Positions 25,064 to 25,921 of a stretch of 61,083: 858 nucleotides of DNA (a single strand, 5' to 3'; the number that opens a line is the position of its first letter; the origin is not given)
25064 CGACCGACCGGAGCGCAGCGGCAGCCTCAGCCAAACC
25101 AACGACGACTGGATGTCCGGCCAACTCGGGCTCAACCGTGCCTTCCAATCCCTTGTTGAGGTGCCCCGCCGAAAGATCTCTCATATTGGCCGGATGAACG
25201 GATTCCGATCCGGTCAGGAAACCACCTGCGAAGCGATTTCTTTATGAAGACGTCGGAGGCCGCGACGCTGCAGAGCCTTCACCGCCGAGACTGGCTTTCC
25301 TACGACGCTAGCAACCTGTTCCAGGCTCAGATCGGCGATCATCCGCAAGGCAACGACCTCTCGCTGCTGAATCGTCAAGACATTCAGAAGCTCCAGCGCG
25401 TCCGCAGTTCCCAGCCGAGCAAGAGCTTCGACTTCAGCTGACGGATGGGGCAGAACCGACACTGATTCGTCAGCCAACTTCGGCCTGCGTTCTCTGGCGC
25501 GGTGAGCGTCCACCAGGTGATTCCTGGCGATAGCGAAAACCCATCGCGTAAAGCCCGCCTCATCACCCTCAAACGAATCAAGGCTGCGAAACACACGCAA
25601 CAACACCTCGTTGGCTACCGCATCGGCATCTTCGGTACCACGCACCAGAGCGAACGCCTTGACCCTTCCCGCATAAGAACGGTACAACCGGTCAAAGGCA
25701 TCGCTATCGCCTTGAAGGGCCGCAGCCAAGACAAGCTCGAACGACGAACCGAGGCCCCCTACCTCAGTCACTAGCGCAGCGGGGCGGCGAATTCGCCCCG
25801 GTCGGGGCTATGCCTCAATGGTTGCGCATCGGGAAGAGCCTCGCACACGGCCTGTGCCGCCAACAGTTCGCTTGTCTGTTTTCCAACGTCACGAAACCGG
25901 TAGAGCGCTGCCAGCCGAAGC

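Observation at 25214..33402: Seven-gene translationally coupled operon: 3 glycosyltransferases, MsbA-like exporter, 2 paralogous APH-fold kinases, terminal ECF sigma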

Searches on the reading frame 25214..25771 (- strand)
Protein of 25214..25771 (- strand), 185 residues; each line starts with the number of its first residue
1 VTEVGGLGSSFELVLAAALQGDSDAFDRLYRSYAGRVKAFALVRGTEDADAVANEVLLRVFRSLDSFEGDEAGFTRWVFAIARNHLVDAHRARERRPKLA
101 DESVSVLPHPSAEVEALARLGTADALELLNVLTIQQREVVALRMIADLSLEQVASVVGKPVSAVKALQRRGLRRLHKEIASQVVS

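Call 3: search_protein_families(library=pfam, proteins=[window:25214-25771:-], max_evalue=0.01)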
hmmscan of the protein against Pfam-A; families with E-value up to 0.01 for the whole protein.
window:25214-25771:- (185 aa): 4 families
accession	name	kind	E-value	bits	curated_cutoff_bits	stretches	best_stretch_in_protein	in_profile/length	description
PF04545.22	Sigma70_r4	-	1.4e-09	37.8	24.1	1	128-175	1-48/50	Sigma-70, region 4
PF08281.18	Sigma70_r4_2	-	4.8e-09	36.2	25.7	1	126-175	5-54/54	Sigma-70, region 4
PF04542.20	Sigma70_r2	-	5.3e-09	36.2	24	1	29-96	1-71/71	Sigma-70 region 2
PF07638.17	Sigma70_ECF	-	0.00075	19.9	21.1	1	19-165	12-169/185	ECF sigma factor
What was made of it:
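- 25214..25771 (-): ECF-type sigma factor (185 aa). Its GTG start overlaps the K2 stop codon (TAGTG). It is a lineage-specific addition to the cassette. Pfam r2 + r4 (call 3).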

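Call 4: search_protein_families(library=ncbifam, proteins=[window:25214-25771:-], max_evalue=0.001)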
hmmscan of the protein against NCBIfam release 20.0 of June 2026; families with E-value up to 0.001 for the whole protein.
window:25214-25771:- (185 aa): 76 families (the best 25 are shown)
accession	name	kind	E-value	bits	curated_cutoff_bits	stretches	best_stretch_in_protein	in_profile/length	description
TIGR02952.1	Sig70_famx2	equivalog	2.4e-25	89.4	206.45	1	17-177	4-168/170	ECF subfamily RNA polymerase sigma factor, BldN family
NF009166.1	PRK12513.1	equivalog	2.4e-25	89.4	206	1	13-183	11-190/193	RNA polymerase sigma factor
NF007230.0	PRK09648.1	subfamily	7e-24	84.6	209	1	11-182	13-192/195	RNA polymerase sigma factor ShbA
TIGR02937.1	sigma70-ECF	superfamily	2.5e-20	72.8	42.9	1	24-178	1-164/165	sigma-70 family RNA polymerase sigma factor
NF009171.0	PRK12518.1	equivalog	5.6e-20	72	208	1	15-170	18-175/191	RNA polymerase sigma factor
NF007220.0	PRK09639.1-5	equivalog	1.5e-18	67.2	260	1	24-180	3-165/181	RNA polymerase sigma factor SigX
TIGR02983.1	SigE-fam_strep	subfamily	1.7e-18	67.1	141.55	1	24-181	6-160/162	SigE family RNA polymerase sigma factor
NF007228.0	PRK09646.1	subfamily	9.3e-18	64.6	226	1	12-180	18-191/194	ECF RNA polymerase sigma factor SigK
NF004113.0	PRK05602.1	equivalog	1.4e-17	64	208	1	15-182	36-204/211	RNA polymerase sigma factor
NF009168.0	PRK12515.1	subfamily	3.2e-17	62.6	236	1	12-166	10-166/189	RNA polymerase sigma factor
NF007222.0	PRK09640.1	equivalog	5.6e-17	61.9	194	1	21-180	23-183/188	RNA polymerase sigma factor SigX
TIGR02989.1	Sig-70_gvs1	subfamily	6.4e-17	61.9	124.55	1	25-176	2-155/158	RNA polymerase sigma-70 factor, Rhodopirellula/Verrucomicrobium family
NF009195.0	PRK12543.1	subfamily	8e-17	61.3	197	1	15-180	11-179/192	RNA polymerase sigma factor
NF009176.0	PRK12524.1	equivalog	7.9e-16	58.4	264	1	13-182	15-187/196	RNA polymerase sigma factor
NF007227.0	PRK09645.1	subfamily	9.6e-16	58.2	202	1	22-180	11-171/177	sigma-70 family RNA polymerase sigma factor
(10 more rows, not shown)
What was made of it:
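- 25214..25771 (-): TIGR02937 scores 72.8 bits against a cut-off of 42.9 (call 4).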

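Call 23: find_homologous_proteins(query=window:25214-25771:-, max_evalue=1e-10)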
Query window:25214-25771:- (185 aa): 461 proteins with E <= 1e-10 among 2213 candidates; the best 120 are listed.
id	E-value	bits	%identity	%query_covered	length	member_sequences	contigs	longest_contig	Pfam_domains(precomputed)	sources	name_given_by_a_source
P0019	5.3e-108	376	99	100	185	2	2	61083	PF04545.23,PF04542.21,PF08281.19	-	-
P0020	2.8e-58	215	59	100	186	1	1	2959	PF04545.23,PF04542.21,PF08281.19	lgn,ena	-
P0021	6.5e-57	210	58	100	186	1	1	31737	PF04545.23,PF04542.21,PF08281.19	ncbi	-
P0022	6.6e-57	210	57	97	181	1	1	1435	PF07638.18,PF04545.23,PF04542.21,PF08281.19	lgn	-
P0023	2.5e-56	208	58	98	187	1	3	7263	PF07638.18,PF04545.23,PF04542.21,PF08281.19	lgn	-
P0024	2.9e-56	208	57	97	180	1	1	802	PF04545.23,PF04542.21,PF08281.19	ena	-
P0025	2.6e-55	205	56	91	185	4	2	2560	PF04545.23,PF04542.21,PF08281.19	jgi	jgi:RNA polymerase sigma factor (sigma-70 family)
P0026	1.7e-54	202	56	100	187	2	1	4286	PF04545.23,PF04542.21,PF08281.19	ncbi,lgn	-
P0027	2.5e-54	202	56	98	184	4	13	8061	PF04545.23,PF04542.21,PF08281.19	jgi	jgi:RNA polymerase sigma-70 factor (ECF subfamily)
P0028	2.1e-53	199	57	97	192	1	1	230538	PF04545.23,PF04542.21,PF08281.19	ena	-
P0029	1.6e-52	196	54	97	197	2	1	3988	PF04545.23,PF04542.21,PF08281.19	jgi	-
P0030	7.1e-51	190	57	97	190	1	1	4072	PF04545.23,PF04542.21,PF08281.19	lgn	-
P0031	1.4e-50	190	57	100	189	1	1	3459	PF07638.18,PF04545.23,PF04542.21,PF08281.19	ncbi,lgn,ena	-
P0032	1.8e-50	189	57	96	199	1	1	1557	PF04545.23,PF04542.21,PF08281.19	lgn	-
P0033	2.8e-50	189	58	86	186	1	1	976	PF04545.23,PF04542.21,PF08281.19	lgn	-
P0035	6.1e-50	187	56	97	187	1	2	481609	PF04545.23,PF04542.21,PF08281.19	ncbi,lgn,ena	-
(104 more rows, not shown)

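Call 24: find_encoding_contigs(protein=P0021, flank=10000, max_places=1)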
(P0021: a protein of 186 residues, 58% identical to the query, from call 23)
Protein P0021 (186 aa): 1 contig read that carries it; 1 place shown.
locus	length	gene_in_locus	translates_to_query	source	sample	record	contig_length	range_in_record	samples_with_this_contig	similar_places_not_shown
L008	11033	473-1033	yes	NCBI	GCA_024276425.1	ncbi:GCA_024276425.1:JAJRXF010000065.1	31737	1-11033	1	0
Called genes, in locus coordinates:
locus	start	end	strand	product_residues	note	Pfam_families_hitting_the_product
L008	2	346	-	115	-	?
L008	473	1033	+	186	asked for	PF04542:Sigma70_r2, PF08281:Sigma70_r4_2, PF04545:Sigma70_r4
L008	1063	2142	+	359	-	-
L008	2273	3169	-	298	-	PF02668:TauD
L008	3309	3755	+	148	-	PF04075:F420H2_quin_red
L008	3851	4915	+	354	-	PF02746:MR_MLE_N, PF13378:MR_MLE_C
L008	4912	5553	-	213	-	PF00881:Nitroreductase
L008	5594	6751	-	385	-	-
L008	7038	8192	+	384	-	PF04101:Glyco_tran_28_C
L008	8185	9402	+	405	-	PF13439:Glyco_transf_4 (weak), PF00534:Glycos_transf_1, PF13692:Glyco_trans_1_4, PF13524:Glyco_trans_1_2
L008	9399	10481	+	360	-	PF13439:Glyco_transf_4 (faint), PF00534:Glycos_transf_1, PF13692:Glyco_trans_1_4, PF13524:Glyco_trans_1_2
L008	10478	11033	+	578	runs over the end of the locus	PF00664:ABC_membrane, PF00005:ABC_tran, PF13304:AAA_21 (faint)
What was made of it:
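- Another has the sigma orthologue 6 kb upstream (L008, call 24).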

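Call 25: find_encoding_contigs(protein=P0028, flank=10000, max_places=1)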
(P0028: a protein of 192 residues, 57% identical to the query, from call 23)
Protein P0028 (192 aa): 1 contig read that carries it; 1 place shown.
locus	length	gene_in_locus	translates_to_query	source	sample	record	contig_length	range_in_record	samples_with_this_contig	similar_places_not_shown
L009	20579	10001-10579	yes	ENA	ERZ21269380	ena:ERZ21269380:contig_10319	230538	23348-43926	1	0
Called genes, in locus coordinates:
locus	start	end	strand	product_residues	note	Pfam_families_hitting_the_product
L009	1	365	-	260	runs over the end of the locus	PF01061:ABC2_membrane, PF12698:ABC2_membrane_3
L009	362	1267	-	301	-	PF00005:ABC_tran, PF13304:AAA_21 (weak)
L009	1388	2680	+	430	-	PF02557:VanY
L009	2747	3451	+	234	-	PF05988:DUF899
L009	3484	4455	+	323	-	PF00004:AAA, PF13401:AAA_22 (faint), PF17866:AAA_lid_6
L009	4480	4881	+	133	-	PF00903:Glyoxalase, PF13468:Glyoxalase_3, PF13669:Glyoxalase_4, PF18029:Glyoxalase_6, PF22677:Ble-like_N (faint)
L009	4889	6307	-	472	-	PF00270:DEAD, PF04851:ResIII, PF00271:Helicase_C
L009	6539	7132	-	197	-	-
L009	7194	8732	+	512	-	PF00916:Sulfate_transp, PF16983:MFS_MOT1 (weak), PF01740:STAS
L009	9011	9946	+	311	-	-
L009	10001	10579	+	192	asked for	PF04542:Sigma70_r2, PF08281:Sigma70_r4_2, PF04545:Sigma70_r4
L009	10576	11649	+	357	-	-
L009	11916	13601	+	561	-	PF00749:tRNA-synt_1c, PF03950:tRNA-synt_1c_C, PF20974:tRNA-synt_1c_C2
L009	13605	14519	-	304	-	PF00296:Bac_luciferase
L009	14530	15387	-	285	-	PF13622:4HBT_3, PF20789:4HBT_3C, PF02551:Acyl_CoA_thio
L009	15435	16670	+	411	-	PF13486:Dehalogenase (weak), PF12838:Fer4_7 (weak), PF13484:Fer4_16 (weak)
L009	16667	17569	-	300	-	PF00296:Bac_luciferase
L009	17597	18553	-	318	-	PF00296:Bac_luciferase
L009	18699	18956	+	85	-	-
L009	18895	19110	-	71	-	-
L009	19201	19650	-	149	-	-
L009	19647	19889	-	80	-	-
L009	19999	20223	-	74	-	PF01494:FAD_binding_3 (weak)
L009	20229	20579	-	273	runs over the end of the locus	PF01209:Ubie_methyltran, PF13847:Methyltransf_31, PF08241:Methyltransf_11, PF08242:Methyltransf_12 (weak), PF13649:Methyltransf_25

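Call 26: find_encoding_contigs(protein=P0035, flank=10000, max_places=1)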
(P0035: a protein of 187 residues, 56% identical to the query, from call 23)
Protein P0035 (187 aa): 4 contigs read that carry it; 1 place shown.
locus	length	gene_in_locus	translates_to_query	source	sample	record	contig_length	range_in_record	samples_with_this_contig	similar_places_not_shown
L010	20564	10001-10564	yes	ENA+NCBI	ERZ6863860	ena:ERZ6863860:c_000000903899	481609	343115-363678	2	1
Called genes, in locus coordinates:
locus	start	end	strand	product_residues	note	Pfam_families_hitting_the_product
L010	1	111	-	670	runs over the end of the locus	-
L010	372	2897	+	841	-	PF07638:Sigma70_ECF, PF04542:Sigma70_r2, PF04545:Sigma70_r4, PF08281:Sigma70_r4_2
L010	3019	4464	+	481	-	-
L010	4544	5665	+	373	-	PF00155:Aminotran_1_2, PF00266:Aminotran_5 (weak)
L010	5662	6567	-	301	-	PF00106:adh_short, PF08659:KR, PF13561:adh_short_C2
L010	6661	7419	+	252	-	PF00106:adh_short, PF08659:KR (weak), PF13561:adh_short_C2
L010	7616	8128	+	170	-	PF00484:Pro_CA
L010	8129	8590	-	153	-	PF01022:HTH_5 (weak), PF01047:MarR, PF12802:MarR_2 (weak), PF12840:HTH_20 (weak), PF13404:HTH_AsnC-type, PF13412:HTH_24, PF09339:HTH_IclR (faint), PF01037:AsnC_trans_reg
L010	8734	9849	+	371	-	PF05222:AlaDh_PNT_N, PF01262:AlaDh_PNT_C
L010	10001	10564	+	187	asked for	PF04542:Sigma70_r2, PF04545:Sigma70_r4, PF08281:Sigma70_r4_2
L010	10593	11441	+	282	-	-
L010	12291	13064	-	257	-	PF08448:PAS_4, PF13426:PAS_9 (weak), PF00165:HTH_AraC (weak), PF12833:HTH_18, PF00165:HTH_AraC (weak)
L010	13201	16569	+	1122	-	PF01619:Pro_dh, PF00171:Aldedh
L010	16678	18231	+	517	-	PF12797:Fer4_2 (faint), PF12837:Fer4_6 (faint), PF12838:Fer4_7 (faint), PF13187:Fer4_9 (weak), PF13247:Fer4_11, PF25160:LdpA_Fe-S-bd (weak), PF00037:Fer4 (weak), PF03916:NrfD, +2 more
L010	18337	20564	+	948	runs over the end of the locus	PF04879:Molybdop_Fe4S4, PF00384:Molybdopterin, PF01568:Molydop_binding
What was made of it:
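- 25214..25771 (-): Orthologues at 55-59% identity stand in unrelated contexts (calls 23-26).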

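Call 41: search_protein_families(library=padloc, proteins=[window:25214-25771:-], max_evalue=0.001)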
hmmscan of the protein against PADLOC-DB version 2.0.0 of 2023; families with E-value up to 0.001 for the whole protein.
window:25214-25771:- (185 aa): 0 families

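Call 73: find_related_loci(query=A4, collection=metagenome_contigs, flank=8000)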
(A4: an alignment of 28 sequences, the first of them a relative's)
Query A4 (185 aa) in metagenome_contigs; peptide patterns used: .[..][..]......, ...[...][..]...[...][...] (x = any residue, [..] = any of these).
600 stretches matched a pattern (row limit reached: there are more); 554 encode a relative of the query (tblastn E <= 1e-3); the best 80 are kept; 80 distinct loci.
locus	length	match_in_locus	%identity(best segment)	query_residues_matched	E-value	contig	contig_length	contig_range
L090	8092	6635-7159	50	11-185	7e-55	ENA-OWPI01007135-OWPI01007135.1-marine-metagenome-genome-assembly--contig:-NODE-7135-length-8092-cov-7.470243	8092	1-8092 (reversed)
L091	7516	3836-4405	41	1-185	6e-36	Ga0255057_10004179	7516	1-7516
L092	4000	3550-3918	48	11-133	5e-34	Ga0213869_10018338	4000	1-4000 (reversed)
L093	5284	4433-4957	43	9-181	1e-33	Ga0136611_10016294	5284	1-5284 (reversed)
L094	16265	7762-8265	41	8-172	3e-33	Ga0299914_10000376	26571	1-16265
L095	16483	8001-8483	41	15-176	2e-31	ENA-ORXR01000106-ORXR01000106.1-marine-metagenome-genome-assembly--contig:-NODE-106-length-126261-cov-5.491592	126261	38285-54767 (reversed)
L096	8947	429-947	35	15-185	3e-29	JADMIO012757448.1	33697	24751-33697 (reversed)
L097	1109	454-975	39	11-180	8e-23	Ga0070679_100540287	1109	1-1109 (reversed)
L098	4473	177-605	36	29-175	5e-21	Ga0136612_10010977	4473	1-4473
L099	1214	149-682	33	15-185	4e-21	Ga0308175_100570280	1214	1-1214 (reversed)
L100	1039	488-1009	37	9-183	4e-21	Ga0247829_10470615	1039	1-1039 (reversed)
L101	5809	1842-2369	36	9-180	2e-19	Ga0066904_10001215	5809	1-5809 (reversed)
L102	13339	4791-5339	30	10-185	4e-19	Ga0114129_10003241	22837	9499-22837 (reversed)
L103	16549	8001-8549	30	10-185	4e-19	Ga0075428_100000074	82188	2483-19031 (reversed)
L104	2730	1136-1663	36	11-183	4e-19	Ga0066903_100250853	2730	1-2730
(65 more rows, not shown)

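Call 77: search_protein_families(library=pfam, proteins=[L008:1063-2142:+, L009:10576-11649:+, L010:10593-11441:+, L090:7192-8060:+], max_evalue=1)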
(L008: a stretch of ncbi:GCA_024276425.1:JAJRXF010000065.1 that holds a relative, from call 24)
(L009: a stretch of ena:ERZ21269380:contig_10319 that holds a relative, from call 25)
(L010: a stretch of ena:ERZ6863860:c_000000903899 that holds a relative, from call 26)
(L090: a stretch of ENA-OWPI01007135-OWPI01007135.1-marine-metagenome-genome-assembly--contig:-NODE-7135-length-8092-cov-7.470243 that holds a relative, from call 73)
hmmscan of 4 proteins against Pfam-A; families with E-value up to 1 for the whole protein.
L008:1063-2142:+ (359 aa): 1 family
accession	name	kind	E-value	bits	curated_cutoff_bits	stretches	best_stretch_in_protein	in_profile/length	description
PF23248.1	KH_PARP14_2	-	0.1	12.9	27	1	177-200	20-43/72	PARP14, second type I KH domain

L009:10576-11649:+ (357 aa): 5 families
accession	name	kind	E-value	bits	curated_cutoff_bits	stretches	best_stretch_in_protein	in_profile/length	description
PF10428.14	SOG2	-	0.05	13.5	26.9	1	135-242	222-313/475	RAM signalling pathway protein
PF19343.5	HAM1_N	-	0.064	12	27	1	102-234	121-254/630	HAM1-like, N-terminal domain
PF05504.16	Spore_GerAC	-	0.071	13.7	23.6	1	270-329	34-95/167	Spore germination B3/ GerAC like, C-terminal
PF02862.22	DDHD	-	0.22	12.1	28.3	1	172-228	124-186/258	DDHD domain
PF01080.22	Presenilin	-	0.25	10.5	34.3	1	162-235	237-312/408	Presenilin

L010:10593-11441:+ (282 aa): 0 families

L090:7192-8060:+ (289 aa): 0 families
